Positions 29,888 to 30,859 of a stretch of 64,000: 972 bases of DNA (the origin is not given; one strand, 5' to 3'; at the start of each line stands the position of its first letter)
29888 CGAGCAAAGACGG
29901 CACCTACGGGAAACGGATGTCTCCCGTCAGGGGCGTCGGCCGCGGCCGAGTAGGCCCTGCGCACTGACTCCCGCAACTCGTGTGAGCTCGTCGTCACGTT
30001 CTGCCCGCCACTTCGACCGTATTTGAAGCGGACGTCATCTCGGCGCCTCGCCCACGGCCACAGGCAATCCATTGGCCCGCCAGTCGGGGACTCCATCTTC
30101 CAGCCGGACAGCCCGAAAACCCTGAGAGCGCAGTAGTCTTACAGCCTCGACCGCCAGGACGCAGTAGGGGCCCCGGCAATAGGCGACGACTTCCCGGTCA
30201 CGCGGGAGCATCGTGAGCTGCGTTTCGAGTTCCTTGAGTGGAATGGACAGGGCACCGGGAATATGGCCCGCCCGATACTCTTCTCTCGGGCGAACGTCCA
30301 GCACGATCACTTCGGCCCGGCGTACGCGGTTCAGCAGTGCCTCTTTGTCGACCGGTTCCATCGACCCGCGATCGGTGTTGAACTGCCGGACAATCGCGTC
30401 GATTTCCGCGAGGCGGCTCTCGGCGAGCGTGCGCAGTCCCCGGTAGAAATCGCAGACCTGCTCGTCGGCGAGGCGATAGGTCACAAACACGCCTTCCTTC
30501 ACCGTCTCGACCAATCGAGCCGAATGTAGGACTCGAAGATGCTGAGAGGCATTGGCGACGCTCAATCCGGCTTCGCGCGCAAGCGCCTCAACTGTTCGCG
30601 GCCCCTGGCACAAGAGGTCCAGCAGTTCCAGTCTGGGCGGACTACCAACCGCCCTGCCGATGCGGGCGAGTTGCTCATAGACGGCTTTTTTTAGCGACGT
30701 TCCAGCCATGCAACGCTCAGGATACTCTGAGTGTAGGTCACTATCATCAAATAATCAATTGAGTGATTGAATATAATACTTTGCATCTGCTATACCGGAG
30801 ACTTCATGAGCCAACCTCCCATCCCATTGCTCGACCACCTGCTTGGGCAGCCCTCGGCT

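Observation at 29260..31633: Candidate system: ArsR-rhodanese sensor, Sec methyltransferase and divergent nucleoside phosphorylase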

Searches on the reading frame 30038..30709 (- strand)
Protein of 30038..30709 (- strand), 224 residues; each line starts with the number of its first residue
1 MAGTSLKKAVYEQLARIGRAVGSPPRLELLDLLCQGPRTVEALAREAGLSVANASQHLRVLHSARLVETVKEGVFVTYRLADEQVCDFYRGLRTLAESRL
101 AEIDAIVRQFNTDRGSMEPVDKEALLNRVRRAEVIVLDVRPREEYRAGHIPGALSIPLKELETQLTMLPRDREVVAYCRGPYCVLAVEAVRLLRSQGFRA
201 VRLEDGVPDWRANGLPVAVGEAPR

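Call 7: search_protein_families(library=pfam, proteins=[window:30038-30709:-], max_evalue=0.01)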
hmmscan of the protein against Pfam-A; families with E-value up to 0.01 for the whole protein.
window:30038-30709:- (224 aa): 12 families
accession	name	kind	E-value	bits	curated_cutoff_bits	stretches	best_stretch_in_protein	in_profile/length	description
PF00581.25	Rhodanese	-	6.7e-16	59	22.2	1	123-212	3-101/102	Rhodanese-like domain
PF01022.26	HTH_5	-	2.8e-12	46.8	22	1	24-68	2-46/47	Bacterial regulatory protein, arsR family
PF12840.13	HTH_20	-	6.9e-09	36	27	1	22-70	2-51/51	Helix-turn-helix domain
PF12802.13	MarR_2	-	7.6e-05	23.2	27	1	24-70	5-53/61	MarR family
PF25212.1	HVO_A0114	-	7.8e-05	22.8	27.6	1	21-75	19-78/84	HVO_A0114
PF09339.16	HTH_IclR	-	0.00031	20.9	22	1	27-69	6-50/52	IclR helix-turn-helix domain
PF01978.25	TrmB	-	0.00035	20.8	25.6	1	30-79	15-63/68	Sugar-specific transcriptional regulator TrmB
PF24033.1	DUF7342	-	0.00059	20.3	31.6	1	35-97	15-75/150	Family of unknown function (DUF7342)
PF17782.7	DprA_WH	-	0.002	18.6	22.9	1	23-58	11-46/61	DprA winged helix domain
PF25213.1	HVO_A0261_N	-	0.002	18.4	35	1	19-74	6-61/86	HVO_A0261 N-terminal domain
PF08100.18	Dimerisation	-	0.0032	17.7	25.6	1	26-81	27-84/93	O-methyltransferase dimerisation domain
PF21476.4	PF0610-like_N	-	0.0059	17.3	33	0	28-59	5-36/50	PF0610-like, N-terminal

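Call 8: search_protein_families(library=ncbifam, proteins=[window:30038-30709:-], max_evalue=0.01)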
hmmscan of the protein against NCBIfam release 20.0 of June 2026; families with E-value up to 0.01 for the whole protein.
window:30038-30709:- (224 aa): 24 families
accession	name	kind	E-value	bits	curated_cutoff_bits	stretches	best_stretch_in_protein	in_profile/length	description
NF033788.1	HTH_metalloreg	subfamily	3.3e-19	68.5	55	1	15-86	2-74/77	metalloregulator ArsR/SmtB family transcription factor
NF045707.1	Dbac_1936_reg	equivalog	2.4e-11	43.5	115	1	11-101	4-94/99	ArsR/SmtB-type metalloregulator TsoR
NF047906.1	CdPbTransRegCmtR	equivalog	2.6e-11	43.3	150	1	12-87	9-84/104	Cd(II)/Pb(II)-sensing metalloregulatory transcriptional regulator CmtR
NF045694.1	seleno_TsoB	exception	3e-11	42.1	805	1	112-220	38-159/572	rhodanese/DsbD fusion-like selenoprotein TsoB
NF041203.1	rhodanese_LYCAU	equivalog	3.3e-11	42.9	115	1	112-217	15-123/126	rhodanese-related (seleno)protein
NF006444.0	PRK08762.1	equivalog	1.4e-10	40.4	449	1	114-219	11-116/387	molybdopterin-synthase adenylyltransferase MoeB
NF033789.1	repress_SdpR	subfamily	2.8e-09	36.8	100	1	19-81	3-65/79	autorepressor SdpR family transcription factor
NF005902.0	PRK07878.1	equivalog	1.6e-08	33.9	647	1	131-211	301-382/392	adenylyltransferase/sulfurtransferase MoeZ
NF040642.1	sulf_sens_BigR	equivalog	7.5e-08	32.3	155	1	15-87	11-83/95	sulfite-sensing transcriptional repressor BigR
NF005646.0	PRK07411.1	equivalog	7.9e-07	28.5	633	1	122-212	289-381/390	molybdopterin-synthase adenylyltransferase MoeB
NF045521.1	rhoda_near_glyco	subfamily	2.6e-06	27.3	145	1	116-217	16-115/144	rhodanese homology domain-containing protein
NF007627.0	PRK10287.1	equivalog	9.6e-06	25.8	102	1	136-206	23-93/104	thiosulfate sulfurtransferase PspE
NF008750.0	PRK11784.1-2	equivalog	1.5e-05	24.3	241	1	123-158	5-40/346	tRNA 2-selenouridine(34) synthase MnmH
NF033833.0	rhodan_ChrE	equivalog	2.6e-05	24.2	120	1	134-217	20-104/108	rhodanese family chromate resistance protein ChrE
NF041413.1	ArsR_Rv2640c_fam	equivalog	5.9e-05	23.4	155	1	13-85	31-106/118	Rv2640c family ArsR-like transcriptional regulator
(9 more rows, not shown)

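Call 34: find_related_loci(query=A2, collection=metagenome_contigs, flank=8000)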
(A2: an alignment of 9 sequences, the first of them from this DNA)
Query A2 (224 aa) in metagenome_contigs; peptide patterns used: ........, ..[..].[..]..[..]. (x = any residue, [..] = any of these).
600 stretches matched a pattern (row limit reached: there are more); 551 encode a relative of the query (tblastn E <= 1e-3); the best 80 are kept; 80 distinct loci.
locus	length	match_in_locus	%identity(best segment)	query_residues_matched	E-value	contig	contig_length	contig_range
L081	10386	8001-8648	70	2-217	1e-99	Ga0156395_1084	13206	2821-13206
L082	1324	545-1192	70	6-221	2e-104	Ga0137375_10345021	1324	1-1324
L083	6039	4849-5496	67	6-221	1e-96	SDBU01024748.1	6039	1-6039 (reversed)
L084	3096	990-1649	71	2-221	6e-98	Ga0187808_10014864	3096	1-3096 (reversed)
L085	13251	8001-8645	67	6-220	3e-96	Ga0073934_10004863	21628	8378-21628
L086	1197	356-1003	65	6-221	2e-102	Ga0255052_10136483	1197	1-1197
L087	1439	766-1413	66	6-221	1e-100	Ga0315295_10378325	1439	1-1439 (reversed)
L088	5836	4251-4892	69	7-220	3e-93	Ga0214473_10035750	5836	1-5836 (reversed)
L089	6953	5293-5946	63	6-223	2e-93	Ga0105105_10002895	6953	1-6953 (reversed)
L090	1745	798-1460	66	1-221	8e-99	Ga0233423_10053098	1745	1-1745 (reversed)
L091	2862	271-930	62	1-220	2e-95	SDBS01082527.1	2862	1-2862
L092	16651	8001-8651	63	5-221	1e-92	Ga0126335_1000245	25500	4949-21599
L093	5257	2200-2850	64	5-221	1e-92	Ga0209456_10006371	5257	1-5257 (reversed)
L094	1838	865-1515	66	5-223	1e-97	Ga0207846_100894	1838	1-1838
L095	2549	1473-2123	62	5-221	1e-94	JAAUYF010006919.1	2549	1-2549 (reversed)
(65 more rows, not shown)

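Call 53: search_solved_structures(query=A2, max_evalue=0.001, show_alignments=3)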
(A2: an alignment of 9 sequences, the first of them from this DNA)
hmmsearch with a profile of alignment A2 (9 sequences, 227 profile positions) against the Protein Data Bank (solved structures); distinct sequences matched with E-value up to 0.001: 68 (the best 60 are shown).
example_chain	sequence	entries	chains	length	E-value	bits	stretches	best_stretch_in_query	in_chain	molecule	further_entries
2kko_A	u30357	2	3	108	5e-25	91.4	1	5-103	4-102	POSSIBLE TRANSCRIPTIONAL REGULATORY PROTEIN (POSSIBLY ARSR-FAMILY) | Possible transcriptional regulatory arsR-family protein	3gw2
1yt8_A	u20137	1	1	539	7.4e-22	81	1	57-223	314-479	thiosulfate sulfurtransferase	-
3tp9_A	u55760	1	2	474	3.3e-17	65.8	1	84-220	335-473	BETA-LACTAMASE and RHODANESE DOMAIN PROTEIN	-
3nhv_A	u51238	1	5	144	2e-15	59.9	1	130-219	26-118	BH2092 protein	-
3o3w_A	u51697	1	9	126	2.9e-15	59.4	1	128-215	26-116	BH2092 protein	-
1r22_A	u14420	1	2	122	1.2e-14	57.4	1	15-100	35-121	Transcriptional repressor smtB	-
1r1t_A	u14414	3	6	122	2.3e-14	56.4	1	14-93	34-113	Transcriptional repressor smtB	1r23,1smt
6pfz_D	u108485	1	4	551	5.6e-13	51.9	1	113-212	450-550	NADH oxidase (NoxA-3)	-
6mxv_A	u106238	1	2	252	6.6e-13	51.7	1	109-220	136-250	Rhodanese-like family protein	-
6jmi_A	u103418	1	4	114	2.1e-12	50.1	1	12-110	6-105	Uncharacterized HTH-type transcriptional regulator Rv0081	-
3k9r_A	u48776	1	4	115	2.4e-12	49.8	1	128-221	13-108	Alr3790 protein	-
3hix_A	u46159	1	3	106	3.4e-12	49.4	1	135-221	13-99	Alr3790 protein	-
2kl3_A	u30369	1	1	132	6.9e-12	48.4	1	128-219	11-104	Alr3790 protein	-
2kjb_A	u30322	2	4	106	7.9e-12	48.2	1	6-94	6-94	CzrA protein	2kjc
1r1u_A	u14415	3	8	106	8.7e-12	48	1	6-94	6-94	repressor protein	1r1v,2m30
3cuo_A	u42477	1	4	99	1.1e-10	44.4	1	11-96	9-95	Uncharacterized HTH-type transcriptional regulator ygaV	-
5hbl_A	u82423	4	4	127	5.4e-06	29.1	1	114-224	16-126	Inner membrane protein YgaP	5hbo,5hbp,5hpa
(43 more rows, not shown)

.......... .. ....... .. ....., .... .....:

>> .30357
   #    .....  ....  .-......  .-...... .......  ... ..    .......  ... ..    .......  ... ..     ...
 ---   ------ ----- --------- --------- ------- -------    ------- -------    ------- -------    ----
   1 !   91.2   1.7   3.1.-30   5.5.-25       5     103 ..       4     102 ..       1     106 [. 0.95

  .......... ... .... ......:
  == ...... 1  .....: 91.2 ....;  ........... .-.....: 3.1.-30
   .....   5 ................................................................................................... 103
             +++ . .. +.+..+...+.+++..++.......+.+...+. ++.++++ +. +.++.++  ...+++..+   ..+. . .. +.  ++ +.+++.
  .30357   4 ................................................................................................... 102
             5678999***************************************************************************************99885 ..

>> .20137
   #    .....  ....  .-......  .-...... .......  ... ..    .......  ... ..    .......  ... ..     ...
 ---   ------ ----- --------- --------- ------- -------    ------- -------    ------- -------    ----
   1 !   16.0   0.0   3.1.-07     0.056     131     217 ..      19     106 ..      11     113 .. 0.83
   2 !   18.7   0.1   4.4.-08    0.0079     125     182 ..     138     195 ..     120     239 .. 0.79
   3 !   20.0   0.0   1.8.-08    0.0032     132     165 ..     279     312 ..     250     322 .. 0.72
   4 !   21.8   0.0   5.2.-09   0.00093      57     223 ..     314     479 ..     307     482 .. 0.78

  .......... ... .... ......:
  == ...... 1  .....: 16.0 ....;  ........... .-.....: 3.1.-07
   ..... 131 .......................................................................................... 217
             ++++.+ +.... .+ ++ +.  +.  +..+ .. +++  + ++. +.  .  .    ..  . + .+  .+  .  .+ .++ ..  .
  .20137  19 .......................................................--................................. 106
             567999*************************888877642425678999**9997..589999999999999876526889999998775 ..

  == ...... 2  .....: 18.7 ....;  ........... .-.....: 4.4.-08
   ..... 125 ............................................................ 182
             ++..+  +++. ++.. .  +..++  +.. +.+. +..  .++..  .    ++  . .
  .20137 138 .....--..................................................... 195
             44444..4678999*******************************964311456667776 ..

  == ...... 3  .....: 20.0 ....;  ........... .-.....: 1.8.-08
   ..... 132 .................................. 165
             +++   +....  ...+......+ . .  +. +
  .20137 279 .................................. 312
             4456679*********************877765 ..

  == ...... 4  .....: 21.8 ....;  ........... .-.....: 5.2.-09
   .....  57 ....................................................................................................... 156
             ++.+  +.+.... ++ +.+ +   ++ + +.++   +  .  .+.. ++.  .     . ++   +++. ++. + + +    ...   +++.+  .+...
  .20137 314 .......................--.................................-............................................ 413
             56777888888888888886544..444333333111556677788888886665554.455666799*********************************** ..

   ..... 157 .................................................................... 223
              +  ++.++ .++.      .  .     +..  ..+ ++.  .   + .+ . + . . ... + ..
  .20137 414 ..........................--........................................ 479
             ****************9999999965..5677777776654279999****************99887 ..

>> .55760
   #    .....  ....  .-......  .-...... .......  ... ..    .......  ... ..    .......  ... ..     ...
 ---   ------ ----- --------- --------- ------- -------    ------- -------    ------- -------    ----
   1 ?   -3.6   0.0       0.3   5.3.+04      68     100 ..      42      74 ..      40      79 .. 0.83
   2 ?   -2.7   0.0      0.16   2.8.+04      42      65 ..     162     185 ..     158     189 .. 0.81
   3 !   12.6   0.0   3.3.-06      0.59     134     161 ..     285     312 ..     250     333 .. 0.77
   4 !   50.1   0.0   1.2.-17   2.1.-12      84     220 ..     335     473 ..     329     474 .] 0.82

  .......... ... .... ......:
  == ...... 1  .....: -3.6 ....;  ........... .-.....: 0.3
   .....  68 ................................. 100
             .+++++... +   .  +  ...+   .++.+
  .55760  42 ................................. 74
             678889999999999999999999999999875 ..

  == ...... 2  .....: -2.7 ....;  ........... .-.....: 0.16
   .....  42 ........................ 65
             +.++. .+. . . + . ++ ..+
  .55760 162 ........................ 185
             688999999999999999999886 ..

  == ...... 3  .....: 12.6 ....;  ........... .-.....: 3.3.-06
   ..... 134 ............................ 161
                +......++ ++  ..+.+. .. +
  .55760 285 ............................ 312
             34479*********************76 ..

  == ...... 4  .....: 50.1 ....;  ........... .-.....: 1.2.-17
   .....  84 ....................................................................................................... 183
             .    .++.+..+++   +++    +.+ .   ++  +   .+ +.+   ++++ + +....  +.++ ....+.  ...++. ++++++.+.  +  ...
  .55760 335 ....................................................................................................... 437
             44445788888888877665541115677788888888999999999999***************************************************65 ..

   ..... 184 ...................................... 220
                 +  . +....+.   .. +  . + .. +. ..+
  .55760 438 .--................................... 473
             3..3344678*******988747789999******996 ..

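Call 64: search_protein_families(library=padloc, proteins=[window:30038-30709:-], max_evalue=0.001)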
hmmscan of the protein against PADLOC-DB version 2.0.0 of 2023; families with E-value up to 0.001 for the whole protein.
window:30038-30709:- (224 aa): 6 families
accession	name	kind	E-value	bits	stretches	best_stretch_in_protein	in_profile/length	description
PDLC01720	Csa3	-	3.3e-12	44.9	1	9-99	10-94/118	Csa3_1_CAS-I-II-III-IV-V-VI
PDLC01438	Csa3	-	1.6e-11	42.8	1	6-100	130-221/305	"CAS-I,CAS-II,CAS-III,CAS-IV,CAS-V,CAS-VI; associated_signaling"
PDLC01268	CasR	-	4.4e-05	21.5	1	25-73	125-173/179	"CAS-I,CAS-II,CAS-III,CAS-IV,CAS-V,CAS-VI; associated_signaling"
PDLC01434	CasR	-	7.9e-05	20.6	1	24-71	128-175/191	"CAS-I,CAS-II,CAS-III,CAS-IV,CAS-V,CAS-VI; associated_signaling"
PDLC01044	Csa3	-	0.00086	17.2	0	26-77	138-187/194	Type I-A associated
PDLC01848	CARF3--CARF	-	0.00088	17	0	26-71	139-183/197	-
